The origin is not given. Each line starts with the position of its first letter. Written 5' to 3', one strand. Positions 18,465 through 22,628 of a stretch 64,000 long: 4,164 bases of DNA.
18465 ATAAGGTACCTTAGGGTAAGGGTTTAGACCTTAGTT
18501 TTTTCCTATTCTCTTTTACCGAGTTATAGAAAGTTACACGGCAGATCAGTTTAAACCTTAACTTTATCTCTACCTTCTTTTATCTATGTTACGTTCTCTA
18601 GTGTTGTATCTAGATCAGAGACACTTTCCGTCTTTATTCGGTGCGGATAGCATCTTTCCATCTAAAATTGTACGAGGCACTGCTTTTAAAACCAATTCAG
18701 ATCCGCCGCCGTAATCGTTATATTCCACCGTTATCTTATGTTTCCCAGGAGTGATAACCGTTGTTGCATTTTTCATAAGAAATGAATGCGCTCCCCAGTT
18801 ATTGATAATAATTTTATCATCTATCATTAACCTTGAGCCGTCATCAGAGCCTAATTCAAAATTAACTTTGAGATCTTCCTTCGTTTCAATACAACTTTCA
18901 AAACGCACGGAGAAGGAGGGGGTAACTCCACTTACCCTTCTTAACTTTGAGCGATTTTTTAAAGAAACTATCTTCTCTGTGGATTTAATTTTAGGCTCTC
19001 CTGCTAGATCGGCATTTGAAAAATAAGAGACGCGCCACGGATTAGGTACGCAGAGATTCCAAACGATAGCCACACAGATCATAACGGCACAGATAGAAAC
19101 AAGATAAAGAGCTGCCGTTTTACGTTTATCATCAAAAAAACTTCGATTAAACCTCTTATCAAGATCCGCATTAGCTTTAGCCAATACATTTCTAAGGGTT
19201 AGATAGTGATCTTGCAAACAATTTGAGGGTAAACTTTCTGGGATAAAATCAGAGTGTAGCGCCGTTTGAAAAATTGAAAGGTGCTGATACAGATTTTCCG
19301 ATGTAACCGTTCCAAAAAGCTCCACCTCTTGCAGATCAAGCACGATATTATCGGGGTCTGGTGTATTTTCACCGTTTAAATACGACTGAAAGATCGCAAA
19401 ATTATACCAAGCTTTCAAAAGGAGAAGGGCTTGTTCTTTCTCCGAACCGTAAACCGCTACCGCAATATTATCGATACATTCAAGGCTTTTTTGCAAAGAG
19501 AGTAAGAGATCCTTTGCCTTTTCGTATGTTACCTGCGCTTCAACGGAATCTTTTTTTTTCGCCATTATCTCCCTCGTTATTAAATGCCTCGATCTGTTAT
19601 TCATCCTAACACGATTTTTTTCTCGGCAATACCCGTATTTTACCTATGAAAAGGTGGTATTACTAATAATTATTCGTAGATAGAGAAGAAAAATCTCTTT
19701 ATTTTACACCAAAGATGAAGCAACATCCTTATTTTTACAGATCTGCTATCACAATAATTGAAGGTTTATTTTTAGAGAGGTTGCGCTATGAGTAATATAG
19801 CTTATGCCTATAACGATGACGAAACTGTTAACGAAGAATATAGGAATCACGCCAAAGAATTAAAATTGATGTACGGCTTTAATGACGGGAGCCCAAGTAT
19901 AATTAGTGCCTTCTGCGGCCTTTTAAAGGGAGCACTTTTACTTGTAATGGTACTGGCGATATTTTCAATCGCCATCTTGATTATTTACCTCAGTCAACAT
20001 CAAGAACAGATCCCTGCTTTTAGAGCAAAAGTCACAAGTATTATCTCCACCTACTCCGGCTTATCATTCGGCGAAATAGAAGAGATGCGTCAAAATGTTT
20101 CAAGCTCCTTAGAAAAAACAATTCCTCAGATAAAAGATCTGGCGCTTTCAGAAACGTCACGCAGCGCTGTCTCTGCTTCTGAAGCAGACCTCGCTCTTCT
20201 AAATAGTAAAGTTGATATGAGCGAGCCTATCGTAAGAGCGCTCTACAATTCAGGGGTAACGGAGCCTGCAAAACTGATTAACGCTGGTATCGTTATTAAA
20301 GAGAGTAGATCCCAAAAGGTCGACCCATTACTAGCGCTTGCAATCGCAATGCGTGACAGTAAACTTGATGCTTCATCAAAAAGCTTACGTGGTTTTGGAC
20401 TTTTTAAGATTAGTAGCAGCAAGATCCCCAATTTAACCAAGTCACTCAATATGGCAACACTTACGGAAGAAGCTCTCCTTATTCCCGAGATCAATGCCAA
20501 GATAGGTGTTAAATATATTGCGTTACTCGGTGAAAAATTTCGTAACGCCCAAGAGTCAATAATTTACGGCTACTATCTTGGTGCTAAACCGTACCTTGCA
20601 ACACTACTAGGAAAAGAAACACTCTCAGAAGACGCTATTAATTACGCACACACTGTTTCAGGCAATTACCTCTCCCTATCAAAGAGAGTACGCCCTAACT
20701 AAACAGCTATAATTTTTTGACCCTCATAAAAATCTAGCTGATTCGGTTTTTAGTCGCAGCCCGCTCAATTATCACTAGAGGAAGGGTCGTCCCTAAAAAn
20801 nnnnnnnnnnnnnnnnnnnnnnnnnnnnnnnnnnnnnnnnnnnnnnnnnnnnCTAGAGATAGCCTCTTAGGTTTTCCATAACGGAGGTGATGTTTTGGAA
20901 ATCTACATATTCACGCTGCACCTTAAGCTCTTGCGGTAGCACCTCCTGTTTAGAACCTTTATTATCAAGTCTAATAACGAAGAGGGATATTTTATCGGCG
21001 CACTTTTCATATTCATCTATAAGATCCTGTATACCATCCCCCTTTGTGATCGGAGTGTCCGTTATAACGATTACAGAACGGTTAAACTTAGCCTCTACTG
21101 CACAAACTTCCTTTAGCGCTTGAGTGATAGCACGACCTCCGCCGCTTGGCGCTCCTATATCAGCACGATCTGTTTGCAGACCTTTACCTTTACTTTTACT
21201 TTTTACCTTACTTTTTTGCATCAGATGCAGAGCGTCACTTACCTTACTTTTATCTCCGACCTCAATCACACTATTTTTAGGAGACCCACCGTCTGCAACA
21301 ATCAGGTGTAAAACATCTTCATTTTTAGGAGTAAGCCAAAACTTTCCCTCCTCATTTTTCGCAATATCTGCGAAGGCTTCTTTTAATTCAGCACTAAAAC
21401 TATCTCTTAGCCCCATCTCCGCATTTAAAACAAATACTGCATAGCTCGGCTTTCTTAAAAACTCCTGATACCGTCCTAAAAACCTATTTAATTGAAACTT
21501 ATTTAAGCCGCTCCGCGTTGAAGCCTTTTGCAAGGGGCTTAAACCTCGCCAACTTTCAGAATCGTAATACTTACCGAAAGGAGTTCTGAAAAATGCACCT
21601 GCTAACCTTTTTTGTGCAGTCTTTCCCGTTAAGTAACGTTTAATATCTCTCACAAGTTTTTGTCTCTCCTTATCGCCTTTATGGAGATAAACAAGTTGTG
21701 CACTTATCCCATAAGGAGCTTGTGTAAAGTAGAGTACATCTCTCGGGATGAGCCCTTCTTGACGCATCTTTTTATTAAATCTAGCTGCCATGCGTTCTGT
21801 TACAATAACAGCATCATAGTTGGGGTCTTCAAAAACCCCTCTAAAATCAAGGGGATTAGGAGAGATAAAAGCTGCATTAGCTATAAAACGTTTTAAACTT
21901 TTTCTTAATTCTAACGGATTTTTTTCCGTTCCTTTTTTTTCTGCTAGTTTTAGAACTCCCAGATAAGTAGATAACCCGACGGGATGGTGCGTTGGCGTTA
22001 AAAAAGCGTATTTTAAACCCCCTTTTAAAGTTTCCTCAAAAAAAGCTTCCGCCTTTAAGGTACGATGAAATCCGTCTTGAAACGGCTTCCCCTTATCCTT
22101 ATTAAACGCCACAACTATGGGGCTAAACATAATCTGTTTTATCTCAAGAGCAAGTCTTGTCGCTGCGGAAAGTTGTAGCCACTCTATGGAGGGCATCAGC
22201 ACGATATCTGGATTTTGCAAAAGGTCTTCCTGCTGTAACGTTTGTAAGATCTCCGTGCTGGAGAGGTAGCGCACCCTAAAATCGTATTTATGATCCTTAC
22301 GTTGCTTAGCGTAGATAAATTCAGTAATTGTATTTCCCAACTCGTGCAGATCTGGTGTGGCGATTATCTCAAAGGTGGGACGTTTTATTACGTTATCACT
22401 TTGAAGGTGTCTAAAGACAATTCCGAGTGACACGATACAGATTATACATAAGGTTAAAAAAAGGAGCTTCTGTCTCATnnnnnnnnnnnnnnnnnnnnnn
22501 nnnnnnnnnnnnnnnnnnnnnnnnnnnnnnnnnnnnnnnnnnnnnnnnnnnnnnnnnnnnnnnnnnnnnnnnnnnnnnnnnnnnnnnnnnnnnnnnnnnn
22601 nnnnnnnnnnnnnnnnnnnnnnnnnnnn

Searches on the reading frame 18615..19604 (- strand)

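Call 51: search_protein_families(library=pfam, proteins=[window:18615-19604:-], max_evalue=0.001)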
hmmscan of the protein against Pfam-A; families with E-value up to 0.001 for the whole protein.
window:18615-19604:- (329 aa): 1 family
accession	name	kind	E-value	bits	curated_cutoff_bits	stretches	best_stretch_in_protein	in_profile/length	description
PF07691.17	PA14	-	3.2e-11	43.7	24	1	193-304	8-127/147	PA14 domain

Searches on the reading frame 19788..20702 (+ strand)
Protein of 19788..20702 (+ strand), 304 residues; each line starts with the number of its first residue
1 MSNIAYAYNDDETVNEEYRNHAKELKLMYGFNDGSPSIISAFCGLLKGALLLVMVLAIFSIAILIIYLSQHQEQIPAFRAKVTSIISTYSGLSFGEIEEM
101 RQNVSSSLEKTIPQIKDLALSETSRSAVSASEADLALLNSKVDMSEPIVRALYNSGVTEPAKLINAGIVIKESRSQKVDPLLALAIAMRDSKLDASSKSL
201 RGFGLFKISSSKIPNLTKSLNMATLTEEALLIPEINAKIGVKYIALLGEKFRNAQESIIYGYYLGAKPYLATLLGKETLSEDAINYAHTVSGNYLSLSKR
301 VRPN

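Call 52: search_protein_families(library=pfam, proteins=[window:19788-20702:+], max_evalue=0.001)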
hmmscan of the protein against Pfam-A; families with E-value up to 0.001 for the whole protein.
window:19788-20702:+ (304 aa): 1 family
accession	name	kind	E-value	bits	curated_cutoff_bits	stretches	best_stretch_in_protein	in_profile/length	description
PF01464.25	SLT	-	7.4e-09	35.6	21.3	1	169-268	3-100/117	Transglycosylase SLT domain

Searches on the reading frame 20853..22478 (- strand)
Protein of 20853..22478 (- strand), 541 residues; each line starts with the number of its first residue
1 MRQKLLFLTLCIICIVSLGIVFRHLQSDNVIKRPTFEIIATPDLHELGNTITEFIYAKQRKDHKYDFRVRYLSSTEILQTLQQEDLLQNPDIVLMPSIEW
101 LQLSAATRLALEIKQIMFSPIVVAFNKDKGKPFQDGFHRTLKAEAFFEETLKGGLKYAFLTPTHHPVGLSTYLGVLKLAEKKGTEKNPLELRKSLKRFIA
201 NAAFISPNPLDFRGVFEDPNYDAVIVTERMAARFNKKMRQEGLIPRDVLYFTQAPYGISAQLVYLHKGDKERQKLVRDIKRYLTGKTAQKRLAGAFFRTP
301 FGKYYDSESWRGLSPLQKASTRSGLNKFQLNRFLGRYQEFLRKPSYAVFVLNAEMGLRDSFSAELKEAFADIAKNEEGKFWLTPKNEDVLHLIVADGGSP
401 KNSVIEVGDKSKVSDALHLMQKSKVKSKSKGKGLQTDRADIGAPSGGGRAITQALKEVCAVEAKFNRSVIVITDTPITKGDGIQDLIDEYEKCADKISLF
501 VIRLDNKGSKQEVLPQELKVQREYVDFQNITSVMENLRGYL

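Call 52: search_protein_families(library=pfam, proteins=[window:20853-22478:-], max_evalue=0.001)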
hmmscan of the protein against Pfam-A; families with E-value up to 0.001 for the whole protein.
window:20853-22478:- (541 aa): 2 families
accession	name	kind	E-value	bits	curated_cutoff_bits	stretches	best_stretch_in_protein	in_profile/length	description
PF13531.11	SBP_bac_11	-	4e-11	43.6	25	1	60-298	21-227/227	Bacterial extracellular solute-binding protein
PF13768.12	VWA_3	-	0.00014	22.4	27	1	445-511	74-140/155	von Willebrand factor type A domain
